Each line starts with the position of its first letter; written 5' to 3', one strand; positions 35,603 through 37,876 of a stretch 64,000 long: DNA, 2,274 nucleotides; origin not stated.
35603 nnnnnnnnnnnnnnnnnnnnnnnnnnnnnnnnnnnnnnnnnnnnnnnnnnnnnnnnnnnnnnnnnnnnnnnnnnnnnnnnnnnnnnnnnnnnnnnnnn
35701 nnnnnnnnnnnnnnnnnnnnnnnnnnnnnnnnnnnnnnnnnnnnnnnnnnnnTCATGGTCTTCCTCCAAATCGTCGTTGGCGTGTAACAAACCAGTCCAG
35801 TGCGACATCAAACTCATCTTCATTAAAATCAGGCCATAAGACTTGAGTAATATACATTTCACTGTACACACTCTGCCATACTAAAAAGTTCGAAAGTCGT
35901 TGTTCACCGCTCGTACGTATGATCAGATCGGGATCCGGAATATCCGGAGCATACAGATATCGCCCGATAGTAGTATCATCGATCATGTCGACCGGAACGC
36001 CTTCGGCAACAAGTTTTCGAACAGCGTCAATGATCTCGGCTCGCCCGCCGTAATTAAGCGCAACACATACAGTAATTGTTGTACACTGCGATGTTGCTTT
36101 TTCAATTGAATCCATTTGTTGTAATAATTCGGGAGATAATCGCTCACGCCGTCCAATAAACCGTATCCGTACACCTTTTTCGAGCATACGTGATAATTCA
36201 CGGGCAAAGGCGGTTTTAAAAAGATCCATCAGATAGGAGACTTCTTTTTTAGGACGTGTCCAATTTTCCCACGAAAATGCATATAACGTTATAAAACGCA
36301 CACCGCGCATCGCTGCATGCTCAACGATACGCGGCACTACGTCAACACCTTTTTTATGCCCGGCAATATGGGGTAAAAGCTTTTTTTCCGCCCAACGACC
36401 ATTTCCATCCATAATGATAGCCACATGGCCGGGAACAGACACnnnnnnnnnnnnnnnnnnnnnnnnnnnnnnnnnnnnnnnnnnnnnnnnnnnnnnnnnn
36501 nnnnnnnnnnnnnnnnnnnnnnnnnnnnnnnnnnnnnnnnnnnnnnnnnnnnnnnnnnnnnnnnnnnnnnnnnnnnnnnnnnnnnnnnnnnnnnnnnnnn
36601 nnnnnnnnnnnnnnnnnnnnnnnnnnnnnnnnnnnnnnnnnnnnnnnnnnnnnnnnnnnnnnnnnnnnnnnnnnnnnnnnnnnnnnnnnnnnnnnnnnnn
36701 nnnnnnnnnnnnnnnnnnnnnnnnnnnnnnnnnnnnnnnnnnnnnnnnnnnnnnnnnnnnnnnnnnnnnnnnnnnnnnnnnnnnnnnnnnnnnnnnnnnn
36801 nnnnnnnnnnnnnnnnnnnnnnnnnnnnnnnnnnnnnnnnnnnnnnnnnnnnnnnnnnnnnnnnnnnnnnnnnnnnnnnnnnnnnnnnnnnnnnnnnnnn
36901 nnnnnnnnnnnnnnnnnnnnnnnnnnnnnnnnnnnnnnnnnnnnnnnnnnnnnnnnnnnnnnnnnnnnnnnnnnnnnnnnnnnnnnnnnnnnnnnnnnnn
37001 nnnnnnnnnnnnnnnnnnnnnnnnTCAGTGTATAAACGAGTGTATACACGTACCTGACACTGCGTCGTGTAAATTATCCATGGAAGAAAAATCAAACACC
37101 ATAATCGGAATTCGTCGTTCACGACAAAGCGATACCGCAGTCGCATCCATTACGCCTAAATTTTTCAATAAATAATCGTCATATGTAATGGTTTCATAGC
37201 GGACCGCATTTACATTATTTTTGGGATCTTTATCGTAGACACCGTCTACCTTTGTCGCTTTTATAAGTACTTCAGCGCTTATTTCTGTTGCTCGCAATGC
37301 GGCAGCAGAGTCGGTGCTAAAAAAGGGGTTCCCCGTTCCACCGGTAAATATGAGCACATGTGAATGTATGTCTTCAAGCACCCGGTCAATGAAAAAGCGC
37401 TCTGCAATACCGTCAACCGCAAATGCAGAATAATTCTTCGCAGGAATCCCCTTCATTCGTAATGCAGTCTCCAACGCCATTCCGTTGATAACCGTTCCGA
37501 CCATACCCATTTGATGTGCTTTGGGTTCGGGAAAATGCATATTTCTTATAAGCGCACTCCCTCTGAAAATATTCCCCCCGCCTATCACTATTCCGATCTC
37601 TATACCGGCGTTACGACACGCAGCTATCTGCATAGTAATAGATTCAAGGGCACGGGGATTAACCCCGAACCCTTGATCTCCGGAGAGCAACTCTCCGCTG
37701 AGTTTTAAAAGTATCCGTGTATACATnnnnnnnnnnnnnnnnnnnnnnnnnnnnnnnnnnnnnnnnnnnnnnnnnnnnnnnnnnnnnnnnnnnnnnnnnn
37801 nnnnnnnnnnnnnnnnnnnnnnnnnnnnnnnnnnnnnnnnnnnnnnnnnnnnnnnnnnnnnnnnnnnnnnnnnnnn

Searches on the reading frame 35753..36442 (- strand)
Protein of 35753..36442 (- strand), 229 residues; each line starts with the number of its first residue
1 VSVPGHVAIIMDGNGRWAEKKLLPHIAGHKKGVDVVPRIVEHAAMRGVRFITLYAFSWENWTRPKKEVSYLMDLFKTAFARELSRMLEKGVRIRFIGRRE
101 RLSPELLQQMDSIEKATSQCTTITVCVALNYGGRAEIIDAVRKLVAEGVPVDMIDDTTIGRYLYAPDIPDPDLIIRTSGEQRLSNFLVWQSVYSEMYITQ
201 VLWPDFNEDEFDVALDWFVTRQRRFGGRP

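Call 53: search_protein_families(library=pfam, proteins=[window:35753-36442:-], max_evalue=0.0001)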
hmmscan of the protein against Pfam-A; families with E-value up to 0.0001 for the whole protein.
window:35753-36442:- (229 aa): 1 family
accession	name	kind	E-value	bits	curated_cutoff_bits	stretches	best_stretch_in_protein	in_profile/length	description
PF01255.24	Prenyltransf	-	7.4e-82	274.6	27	1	10-226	1-219/219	Putative undecaprenyl diphosphate synthase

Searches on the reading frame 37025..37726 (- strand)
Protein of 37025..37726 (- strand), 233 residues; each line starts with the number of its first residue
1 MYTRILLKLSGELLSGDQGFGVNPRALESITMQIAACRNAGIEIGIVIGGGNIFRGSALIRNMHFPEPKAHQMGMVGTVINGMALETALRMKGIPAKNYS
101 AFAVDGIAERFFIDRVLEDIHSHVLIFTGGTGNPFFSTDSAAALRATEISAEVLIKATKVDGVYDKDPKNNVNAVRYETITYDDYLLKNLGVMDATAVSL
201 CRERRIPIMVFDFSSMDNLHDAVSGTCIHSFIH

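Call 53: search_protein_families(library=pfam, proteins=[window:37025-37726:-], max_evalue=0.0001)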
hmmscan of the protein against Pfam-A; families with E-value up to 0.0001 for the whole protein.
window:37025-37726:- (233 aa): 1 family
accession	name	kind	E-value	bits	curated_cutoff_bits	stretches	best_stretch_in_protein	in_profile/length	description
PF00696.33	AA_kinase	-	1.2e-34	120.5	24.9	1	4-212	2-234/234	Amino acid kinase family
